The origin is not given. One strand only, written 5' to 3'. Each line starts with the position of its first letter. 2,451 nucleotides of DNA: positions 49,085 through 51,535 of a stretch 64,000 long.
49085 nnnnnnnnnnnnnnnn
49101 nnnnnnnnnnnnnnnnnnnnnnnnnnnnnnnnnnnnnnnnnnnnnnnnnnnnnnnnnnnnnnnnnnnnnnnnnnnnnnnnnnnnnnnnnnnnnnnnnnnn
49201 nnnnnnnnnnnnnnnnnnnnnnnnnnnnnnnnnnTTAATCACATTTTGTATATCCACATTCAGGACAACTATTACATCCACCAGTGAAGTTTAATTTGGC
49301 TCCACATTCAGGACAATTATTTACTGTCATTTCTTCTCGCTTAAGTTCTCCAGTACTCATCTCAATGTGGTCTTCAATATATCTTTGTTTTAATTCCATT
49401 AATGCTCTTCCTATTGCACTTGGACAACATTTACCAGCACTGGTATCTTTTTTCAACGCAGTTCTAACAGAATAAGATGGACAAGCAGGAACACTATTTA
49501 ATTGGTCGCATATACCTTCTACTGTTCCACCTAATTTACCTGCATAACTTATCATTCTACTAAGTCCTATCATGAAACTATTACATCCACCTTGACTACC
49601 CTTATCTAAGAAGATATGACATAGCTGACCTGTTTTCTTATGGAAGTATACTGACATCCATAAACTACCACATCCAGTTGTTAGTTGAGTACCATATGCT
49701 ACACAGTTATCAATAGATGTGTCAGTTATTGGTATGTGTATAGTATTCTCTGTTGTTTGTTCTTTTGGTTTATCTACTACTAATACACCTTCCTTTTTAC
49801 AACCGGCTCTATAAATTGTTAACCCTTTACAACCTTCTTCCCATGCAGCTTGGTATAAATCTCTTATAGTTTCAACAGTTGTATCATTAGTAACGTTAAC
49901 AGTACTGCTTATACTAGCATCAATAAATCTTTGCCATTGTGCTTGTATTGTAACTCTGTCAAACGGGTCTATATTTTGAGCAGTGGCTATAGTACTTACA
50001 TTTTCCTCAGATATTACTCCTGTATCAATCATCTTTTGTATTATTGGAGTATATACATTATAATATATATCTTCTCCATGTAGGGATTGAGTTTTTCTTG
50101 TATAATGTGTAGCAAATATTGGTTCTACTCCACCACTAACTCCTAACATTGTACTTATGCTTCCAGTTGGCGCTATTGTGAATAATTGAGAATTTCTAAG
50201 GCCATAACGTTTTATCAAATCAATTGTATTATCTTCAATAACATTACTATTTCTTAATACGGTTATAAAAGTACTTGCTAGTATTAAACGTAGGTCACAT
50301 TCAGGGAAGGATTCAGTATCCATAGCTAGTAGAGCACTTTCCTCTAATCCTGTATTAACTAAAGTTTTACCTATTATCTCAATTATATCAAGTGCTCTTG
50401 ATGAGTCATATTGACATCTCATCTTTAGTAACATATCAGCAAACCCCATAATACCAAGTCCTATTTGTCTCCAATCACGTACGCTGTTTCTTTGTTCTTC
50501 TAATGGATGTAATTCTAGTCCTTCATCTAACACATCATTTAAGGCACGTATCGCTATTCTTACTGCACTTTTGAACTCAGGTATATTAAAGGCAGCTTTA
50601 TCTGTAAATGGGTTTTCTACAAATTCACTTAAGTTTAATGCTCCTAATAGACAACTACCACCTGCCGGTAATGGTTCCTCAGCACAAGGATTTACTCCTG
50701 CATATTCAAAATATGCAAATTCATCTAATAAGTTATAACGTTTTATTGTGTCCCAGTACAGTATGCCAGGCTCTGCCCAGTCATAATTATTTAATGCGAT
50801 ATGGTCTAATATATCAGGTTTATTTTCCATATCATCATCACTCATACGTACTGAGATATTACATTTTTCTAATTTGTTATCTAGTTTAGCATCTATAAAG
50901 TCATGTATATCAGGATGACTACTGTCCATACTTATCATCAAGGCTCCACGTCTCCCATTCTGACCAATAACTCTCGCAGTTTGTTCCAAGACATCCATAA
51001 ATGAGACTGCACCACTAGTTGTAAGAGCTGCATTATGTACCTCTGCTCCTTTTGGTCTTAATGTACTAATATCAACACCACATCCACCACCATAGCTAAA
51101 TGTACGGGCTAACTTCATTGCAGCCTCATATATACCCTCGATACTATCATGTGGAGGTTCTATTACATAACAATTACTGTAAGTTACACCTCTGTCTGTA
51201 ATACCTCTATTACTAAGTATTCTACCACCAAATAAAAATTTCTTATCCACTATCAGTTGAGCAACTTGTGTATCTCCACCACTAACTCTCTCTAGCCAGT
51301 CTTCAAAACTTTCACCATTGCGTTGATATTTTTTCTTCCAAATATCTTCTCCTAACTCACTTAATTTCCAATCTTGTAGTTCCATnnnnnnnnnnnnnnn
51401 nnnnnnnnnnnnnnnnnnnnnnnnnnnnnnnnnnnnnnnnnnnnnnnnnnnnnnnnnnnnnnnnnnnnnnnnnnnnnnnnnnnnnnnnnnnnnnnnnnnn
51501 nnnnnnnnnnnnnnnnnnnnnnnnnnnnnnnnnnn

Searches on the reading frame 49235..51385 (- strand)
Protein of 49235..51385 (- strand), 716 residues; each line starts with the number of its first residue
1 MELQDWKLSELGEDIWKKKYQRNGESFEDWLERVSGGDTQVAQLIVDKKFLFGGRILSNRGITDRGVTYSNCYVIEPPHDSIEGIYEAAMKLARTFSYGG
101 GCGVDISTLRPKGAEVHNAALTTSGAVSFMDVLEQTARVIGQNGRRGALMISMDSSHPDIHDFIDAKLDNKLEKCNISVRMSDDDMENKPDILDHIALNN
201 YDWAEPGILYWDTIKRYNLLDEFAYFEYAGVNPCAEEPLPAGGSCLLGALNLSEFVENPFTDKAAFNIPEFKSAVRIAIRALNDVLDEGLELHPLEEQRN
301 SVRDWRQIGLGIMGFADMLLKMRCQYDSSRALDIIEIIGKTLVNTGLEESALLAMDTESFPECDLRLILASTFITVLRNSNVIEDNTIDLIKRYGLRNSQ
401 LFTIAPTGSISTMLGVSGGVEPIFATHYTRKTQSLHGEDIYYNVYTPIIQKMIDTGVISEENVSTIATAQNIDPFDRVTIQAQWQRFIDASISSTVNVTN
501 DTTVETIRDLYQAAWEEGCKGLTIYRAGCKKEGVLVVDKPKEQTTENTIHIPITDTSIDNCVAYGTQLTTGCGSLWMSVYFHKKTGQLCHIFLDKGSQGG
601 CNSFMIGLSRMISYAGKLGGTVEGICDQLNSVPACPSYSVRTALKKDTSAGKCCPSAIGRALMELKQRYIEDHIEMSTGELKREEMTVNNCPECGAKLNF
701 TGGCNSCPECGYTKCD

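Call 39: search_protein_families(library=pfam, proteins=[window:49235-51385:-], max_evalue=0.01)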
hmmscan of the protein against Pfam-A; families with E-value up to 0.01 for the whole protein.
window:49235-51385:- (716 aa): 2 families
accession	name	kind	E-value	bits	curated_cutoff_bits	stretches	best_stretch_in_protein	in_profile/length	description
PF02867.20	Ribonuc_red_lgC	-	4.6e-91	306.5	23.9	2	191-525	171-523/523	Ribonucleotide reductase, barrel domain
PF12637.14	TSCPD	-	6.3e-09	36.5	22.8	1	567-665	6-87/88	TSCPD domain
